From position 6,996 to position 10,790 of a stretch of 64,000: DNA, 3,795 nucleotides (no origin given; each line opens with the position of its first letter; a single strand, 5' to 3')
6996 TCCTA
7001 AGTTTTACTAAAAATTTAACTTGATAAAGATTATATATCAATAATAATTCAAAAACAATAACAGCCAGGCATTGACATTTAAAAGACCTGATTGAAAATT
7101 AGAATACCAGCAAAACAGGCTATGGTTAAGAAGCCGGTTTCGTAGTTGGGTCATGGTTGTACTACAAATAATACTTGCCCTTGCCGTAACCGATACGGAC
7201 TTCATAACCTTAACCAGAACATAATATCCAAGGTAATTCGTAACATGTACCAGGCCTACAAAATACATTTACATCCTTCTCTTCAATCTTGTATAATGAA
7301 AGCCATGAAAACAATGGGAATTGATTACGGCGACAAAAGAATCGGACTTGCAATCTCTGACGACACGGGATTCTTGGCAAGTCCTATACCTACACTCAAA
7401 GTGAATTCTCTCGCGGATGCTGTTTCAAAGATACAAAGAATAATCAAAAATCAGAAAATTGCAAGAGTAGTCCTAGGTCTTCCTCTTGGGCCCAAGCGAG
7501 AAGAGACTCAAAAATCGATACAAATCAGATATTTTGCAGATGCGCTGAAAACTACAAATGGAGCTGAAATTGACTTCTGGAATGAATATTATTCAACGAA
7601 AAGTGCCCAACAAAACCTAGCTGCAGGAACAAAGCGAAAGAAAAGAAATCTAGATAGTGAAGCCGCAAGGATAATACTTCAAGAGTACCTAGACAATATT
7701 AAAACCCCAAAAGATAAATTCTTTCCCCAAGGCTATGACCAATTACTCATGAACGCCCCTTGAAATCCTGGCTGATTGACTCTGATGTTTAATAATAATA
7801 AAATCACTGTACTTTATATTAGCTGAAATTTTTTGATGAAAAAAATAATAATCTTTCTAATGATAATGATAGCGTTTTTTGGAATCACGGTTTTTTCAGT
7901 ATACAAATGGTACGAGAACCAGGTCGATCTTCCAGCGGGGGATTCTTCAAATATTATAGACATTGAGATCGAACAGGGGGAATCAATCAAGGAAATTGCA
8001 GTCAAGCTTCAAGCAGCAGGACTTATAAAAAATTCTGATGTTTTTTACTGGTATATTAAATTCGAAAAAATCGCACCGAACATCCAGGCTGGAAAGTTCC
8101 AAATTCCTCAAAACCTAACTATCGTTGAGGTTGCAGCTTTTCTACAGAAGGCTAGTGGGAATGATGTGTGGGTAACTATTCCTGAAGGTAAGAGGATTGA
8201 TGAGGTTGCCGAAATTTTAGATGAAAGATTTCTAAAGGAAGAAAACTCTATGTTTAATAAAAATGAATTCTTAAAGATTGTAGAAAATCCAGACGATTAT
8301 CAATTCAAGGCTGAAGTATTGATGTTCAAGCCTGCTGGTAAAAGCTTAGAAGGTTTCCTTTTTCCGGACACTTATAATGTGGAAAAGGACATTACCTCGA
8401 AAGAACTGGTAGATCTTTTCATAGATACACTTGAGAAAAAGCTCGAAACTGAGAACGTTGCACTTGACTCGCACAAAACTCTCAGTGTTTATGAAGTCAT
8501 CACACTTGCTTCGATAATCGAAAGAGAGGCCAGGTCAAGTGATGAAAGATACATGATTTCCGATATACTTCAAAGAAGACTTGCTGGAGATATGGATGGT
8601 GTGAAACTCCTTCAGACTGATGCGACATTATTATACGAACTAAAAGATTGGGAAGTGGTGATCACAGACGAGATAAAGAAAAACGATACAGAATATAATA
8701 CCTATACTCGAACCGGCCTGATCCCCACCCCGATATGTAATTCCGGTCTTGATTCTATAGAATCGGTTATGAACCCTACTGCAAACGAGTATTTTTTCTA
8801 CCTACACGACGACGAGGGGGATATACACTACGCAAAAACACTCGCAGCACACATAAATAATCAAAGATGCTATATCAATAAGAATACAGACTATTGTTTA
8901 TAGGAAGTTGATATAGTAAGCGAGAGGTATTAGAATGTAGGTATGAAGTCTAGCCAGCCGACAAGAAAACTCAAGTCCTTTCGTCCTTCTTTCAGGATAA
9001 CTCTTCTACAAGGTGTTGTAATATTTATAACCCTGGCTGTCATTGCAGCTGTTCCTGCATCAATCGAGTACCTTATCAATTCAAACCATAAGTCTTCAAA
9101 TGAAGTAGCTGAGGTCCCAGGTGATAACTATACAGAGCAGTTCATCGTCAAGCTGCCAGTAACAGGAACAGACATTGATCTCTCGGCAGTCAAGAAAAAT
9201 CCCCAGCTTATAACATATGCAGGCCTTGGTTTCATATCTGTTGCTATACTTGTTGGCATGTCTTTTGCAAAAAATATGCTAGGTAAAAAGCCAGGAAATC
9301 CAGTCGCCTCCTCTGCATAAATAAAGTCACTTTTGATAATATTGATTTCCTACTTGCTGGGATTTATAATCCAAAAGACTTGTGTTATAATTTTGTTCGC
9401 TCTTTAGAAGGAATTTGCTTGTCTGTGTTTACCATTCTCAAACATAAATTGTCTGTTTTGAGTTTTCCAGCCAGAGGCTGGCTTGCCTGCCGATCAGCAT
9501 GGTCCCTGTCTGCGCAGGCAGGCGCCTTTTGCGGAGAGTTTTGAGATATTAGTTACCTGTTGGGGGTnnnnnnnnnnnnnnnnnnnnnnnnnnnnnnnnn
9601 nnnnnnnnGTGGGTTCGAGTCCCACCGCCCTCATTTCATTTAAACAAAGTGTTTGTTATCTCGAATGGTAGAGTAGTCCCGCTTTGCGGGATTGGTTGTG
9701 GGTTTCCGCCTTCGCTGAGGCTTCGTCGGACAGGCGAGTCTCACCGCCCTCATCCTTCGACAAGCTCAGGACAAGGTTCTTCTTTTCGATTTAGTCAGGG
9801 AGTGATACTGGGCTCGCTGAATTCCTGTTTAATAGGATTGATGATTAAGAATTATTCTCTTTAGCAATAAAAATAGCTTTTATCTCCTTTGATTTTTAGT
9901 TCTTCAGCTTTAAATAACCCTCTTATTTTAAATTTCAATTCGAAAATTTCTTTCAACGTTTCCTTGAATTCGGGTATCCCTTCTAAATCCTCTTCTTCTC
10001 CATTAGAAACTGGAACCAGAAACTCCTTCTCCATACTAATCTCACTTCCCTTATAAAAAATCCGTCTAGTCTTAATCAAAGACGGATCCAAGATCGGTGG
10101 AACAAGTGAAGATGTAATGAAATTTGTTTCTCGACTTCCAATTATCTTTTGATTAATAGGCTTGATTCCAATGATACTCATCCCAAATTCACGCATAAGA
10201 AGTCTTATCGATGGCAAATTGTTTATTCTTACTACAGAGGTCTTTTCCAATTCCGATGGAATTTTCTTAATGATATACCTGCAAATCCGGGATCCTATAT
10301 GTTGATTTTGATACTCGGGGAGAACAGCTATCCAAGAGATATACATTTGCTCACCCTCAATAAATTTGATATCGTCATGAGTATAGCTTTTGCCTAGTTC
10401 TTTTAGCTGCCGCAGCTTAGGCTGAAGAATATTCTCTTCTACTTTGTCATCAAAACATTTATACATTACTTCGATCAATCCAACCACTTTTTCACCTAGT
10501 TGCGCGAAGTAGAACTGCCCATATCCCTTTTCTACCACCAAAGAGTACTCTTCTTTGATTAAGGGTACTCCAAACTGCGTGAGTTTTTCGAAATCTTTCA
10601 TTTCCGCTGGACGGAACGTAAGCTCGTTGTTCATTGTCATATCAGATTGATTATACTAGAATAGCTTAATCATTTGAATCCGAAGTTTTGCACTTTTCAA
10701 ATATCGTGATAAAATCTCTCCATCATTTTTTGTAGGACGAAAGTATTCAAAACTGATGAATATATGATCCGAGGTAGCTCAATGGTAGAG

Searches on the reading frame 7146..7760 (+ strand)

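Call 54: search_protein_families(library=pfam, proteins=[window:7146-7760:+], max_evalue=0.001)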
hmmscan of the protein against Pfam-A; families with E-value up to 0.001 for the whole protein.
window:7146-7760:+ (205 aa): 1 family
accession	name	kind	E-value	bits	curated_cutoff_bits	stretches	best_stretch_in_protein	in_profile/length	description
PF03652.20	RuvX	-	2.4e-34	119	29.2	1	54-183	1-133/134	Holliday junction resolvase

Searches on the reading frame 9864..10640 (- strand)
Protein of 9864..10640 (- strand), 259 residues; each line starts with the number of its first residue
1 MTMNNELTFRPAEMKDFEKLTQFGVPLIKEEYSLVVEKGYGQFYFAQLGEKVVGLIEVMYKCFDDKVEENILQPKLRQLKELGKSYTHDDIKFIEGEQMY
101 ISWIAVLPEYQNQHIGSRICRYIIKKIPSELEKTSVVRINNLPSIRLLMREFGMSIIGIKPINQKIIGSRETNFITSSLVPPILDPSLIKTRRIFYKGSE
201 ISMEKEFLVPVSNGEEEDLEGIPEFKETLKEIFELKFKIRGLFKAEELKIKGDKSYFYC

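Call 54: search_protein_families(library=pfam, proteins=[window:9864-10640:-], max_evalue=0.001)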
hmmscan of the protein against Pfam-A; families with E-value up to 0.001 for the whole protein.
window:9864-10640:- (259 aa): 3 families
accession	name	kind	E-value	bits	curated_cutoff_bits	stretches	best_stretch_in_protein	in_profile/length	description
PF00583.31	Acetyltransf_1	-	1.2e-08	35.7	20.7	1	37-154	29-116/116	Acetyltransferase (GNAT) family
PF13508.13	Acetyltransf_7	-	2.9e-05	24.8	27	1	93-127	28-56/84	Acetyltransferase (GNAT) domain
PF13673.13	Acetyltransf_10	-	0.00073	19.9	23.6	0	97-145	50-98/128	Acetyltransferase (GNAT) domain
